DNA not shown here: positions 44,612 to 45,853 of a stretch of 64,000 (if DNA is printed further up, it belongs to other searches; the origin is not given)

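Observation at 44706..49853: Compact promoter-to-terminator cassette (HTH, Dam-type MTase, metallophosphoesterase, P-loop ATPase, unknown protein): candidate undescribed methylation-linked defence system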

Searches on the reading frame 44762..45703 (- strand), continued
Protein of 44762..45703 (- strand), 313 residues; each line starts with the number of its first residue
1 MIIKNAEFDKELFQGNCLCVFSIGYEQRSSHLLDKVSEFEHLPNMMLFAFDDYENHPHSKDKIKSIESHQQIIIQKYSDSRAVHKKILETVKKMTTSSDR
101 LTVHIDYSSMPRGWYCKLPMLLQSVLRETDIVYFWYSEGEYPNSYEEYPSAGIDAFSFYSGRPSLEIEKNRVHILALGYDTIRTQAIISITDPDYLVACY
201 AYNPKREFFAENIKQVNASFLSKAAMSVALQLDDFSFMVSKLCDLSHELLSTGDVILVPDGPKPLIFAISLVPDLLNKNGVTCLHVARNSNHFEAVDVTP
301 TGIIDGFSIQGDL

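Call 91: search_protein_families(library=pfam, proteins=[L059:2285-4483:+, L059:969-2288:+, L062:3477-4886:+, L062:9084-9935:+, L063:3413-4759:+, L063:1260-3416:+, L095:3572-4774:+, L084:764-4288:+, L112:9331-10713:+, L049:9258-11009:-], max_evalue=0.001)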
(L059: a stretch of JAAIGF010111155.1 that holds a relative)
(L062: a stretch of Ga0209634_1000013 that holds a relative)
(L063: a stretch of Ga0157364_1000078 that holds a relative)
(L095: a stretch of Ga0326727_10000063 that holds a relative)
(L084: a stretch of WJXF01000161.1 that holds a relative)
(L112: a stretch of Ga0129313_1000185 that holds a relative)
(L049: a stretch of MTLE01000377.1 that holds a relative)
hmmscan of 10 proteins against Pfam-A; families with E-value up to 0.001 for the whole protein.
L059:2285-4483:+ (732 aa): 4 families
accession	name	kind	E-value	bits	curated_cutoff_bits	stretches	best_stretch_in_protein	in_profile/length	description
PF00270.35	DEAD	-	1.7e-31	109.7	26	1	25-199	1-164/167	DEAD/DEAH box helicase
PF00271.37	Helicase_C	-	5.1e-16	59.3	23.5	1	261-363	14-109/110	Helicase conserved C-terminal domain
PF04851.21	ResIII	-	8.8e-05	22.9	22.5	1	23-195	3-161/164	Type III restriction enzyme, res subunit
PF22590.2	Cas3-like_C_2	-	0.00052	20.7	27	0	263-364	3-105/106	CRISPR-associated nuclease/helicase Cas3, C-terminal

L059:969-2288:+ (439 aa): 3 families
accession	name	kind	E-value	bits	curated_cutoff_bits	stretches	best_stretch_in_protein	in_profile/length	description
PF10923.14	BrxC_BrxD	-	1.4e-151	505.5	22.2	1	6-407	1-411/414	BREX system ATP-binding protein BrxC/D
PF13191.12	AAA_16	-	2e-06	28.8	32.6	1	33-93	3-63/167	AAA ATPase domain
PF13401.12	AAA_22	-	0.00032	21.5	27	0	53-135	4-81/130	AAA domain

L062:3477-4886:+ (469 aa): 2 families
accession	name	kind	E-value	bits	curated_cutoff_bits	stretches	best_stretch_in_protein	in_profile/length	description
PF00589.27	Phage_integrase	-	8.7e-12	45.6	27.1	1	278-448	5-167/172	Phage integrase family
PF11646.13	DUF3258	-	1.7e-11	44.6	25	1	144-238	4-116/116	Protein of unknown function DUF3258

L062:9084-9935:+ (283 aa): 0 families

L063:3413-4759:+ (448 aa): 1 family
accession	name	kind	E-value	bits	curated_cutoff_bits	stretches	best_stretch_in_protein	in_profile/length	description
PF10117.15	McrBC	-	9.5e-74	248.6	23.9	1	61-385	3-318/318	McrBC 5-methylcytosine restriction system component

L063:1260-3416:+ (718 aa): 2 families
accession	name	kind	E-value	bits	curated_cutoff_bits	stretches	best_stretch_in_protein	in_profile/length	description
PF07728.20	AAA_5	-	3.3e-14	53.5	22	1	497-578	65-139/139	AAA domain (dynein-related subfamily)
PF00004.35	AAA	-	4.7e-05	24.3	21.2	0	205-217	1-13/131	ATPase family associated with various cellular activities (AAA)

L095:3572-4774:+ (400 aa): 1 family
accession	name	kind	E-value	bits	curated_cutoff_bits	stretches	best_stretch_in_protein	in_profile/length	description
PF02086.21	MethyltransfD12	-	6.3e-11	42.9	22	1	265-327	173-237/253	D12 class N6 adenine-specific DNA methyltransferase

L084:764-4288:+ (1174 aa): 6 families
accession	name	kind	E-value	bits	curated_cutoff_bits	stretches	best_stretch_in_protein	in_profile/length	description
PF13087.12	AAA_12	-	1.4e-20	74.1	27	1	780-960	13-194/195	AAA domain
PF13086.12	AAA_11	-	4.9e-13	49.9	27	1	267-344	2-75/257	AAA domain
PF13091.12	PLDc_2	-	4.4e-11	43.2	27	1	1018-1136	2-111/132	PLD-like domain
PF13604.12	AAA_30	-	4.2e-10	40.1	27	1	267-331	2-59/191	AAA domain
PF13245.12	AAA_19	-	4.9e-07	30.4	25.1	0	280-340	7-62/134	AAA domain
PF06745.19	ATPase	-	0.00026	20.9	26.6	1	284-349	19-80/231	KaiC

L112:9331-10713:+ (460 aa): 2 families
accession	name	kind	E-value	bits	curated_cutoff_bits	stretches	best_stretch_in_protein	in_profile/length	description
PF13347.12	MFS_2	-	3.1e-88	296.6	27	1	13-427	1-423/427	MFS/sugar transport protein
PF07690.21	MFS_1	-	2.9e-06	26.9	33.4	1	154-347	125-323/347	Major Facilitator Superfamily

L049:9258-11009:- (583 aa): 1 family
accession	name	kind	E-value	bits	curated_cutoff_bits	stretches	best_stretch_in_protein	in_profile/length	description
PF00078.32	RVT_1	-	1e-21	78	29.6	1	45-259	1-204/205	Reverse transcriptase (RNA-dependent DNA polymerase)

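Call 96: search_protein_families(library=pfam, proteins=[L001:7905-8660:-, L001:7461-7892:-], max_evalue=5)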
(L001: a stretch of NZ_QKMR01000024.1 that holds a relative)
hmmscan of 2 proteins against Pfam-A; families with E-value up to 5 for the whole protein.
L001:7905-8660:- (251 aa): 3 families
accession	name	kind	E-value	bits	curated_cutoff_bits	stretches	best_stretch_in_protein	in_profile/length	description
PF14659.12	Phage_int_SAM_3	-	2.6e-12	47.2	22.6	1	105-159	1-54/58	Phage integrase, N-terminal SAM-like domain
PF14657.12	Arm-DNA-bind_4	-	8.9e-08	32.1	22.3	1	55-94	2-43/47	Arm DNA-binding domain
PF13102.12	Phage_int_SAM_5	-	6.6e-07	30.1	22.3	1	136-198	30-94/98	Phage integrase SAM-like domain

L001:7461-7892:- (143 aa): 1 family
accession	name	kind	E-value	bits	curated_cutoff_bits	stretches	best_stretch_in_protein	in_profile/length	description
PF13974.11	YebO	-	0.023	15.3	27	1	26-59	18-47/80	YebO-like protein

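Call 104: fold_search(model_id=the predicted structure, library=viral)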
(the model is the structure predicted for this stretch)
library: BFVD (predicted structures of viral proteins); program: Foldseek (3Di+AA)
matches with E <= 10: 971; with E <= 0.001: 2
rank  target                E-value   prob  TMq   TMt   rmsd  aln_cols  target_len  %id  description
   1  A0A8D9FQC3            4.4e-04  0.92  0.27  0.19  18.6       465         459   10  Putative Pnkp1 [uncultured marine phage]
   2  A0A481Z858            8.0e-04  0.77  0.25  0.10  16.7       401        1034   10  Methyltransferase [Pithovirus LCPAC202]
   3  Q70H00                4.2e-03  0.99  0.29  0.42   7.5       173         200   11  Hypothetical photolyase [Fowlpox virus]
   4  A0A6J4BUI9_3          5.0e-03  0.28  0.19  0.08  18.6       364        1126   10  (no name in the UniProt tables at hand)
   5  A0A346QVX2            5.6e-03  0.99  0.29  0.38   5.3       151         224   10  ORF053a [Spodoptera frugiperda granulovirus]
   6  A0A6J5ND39            5.6e-03  0.60  0.22  0.10  18.8       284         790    8  Glycosyltransferase, DXD sugar-binding motif [uncultured Caudovirales phage]
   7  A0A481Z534            6.7e-03  0.47  0.21  0.14  20.6       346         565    7  Macrocin-O-methyltransferase [Pithovirus LCPAC201]
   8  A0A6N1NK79            8.5e-03  0.16  0.17  0.13  24.9       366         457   10  Uncharacterized protein [Tupanvirus soda lake]
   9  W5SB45                9.0e-03  0.89  0.23  0.09   6.5       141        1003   14  mRNA 5'-phosphatase [Pithovirus sibericum]
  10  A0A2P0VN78            9.0e-03  0.30  0.24  0.13  20.7       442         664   10  Putative methyltransferase [Tetraselmis virus 1]
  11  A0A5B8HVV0            1.4e-02  0.41  0.19  0.20   9.3       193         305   16  Uncharacterized protein [Mimiviridae sp. ChoanoV1]
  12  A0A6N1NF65            1.5e-02  0.23  0.22  0.21  18.0       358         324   12  NAD-dependent dehydratase [Tupanvirus deep ocean]
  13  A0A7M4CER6            1.7e-02  0.54  0.21  0.09   8.4       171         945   11  mRNA-capping enzyme [Pyramimonas orientalis virus 01B]
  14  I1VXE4                1.7e-02  0.21  0.21  0.21  15.8       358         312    9  (no name in the UniProt tables at hand)
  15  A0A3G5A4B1            1.9e-02  0.28  0.21  0.12  13.8       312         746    9  tRNA 4-thiouridine(8) synthase (Fragment) [Harvfovirus sp.]
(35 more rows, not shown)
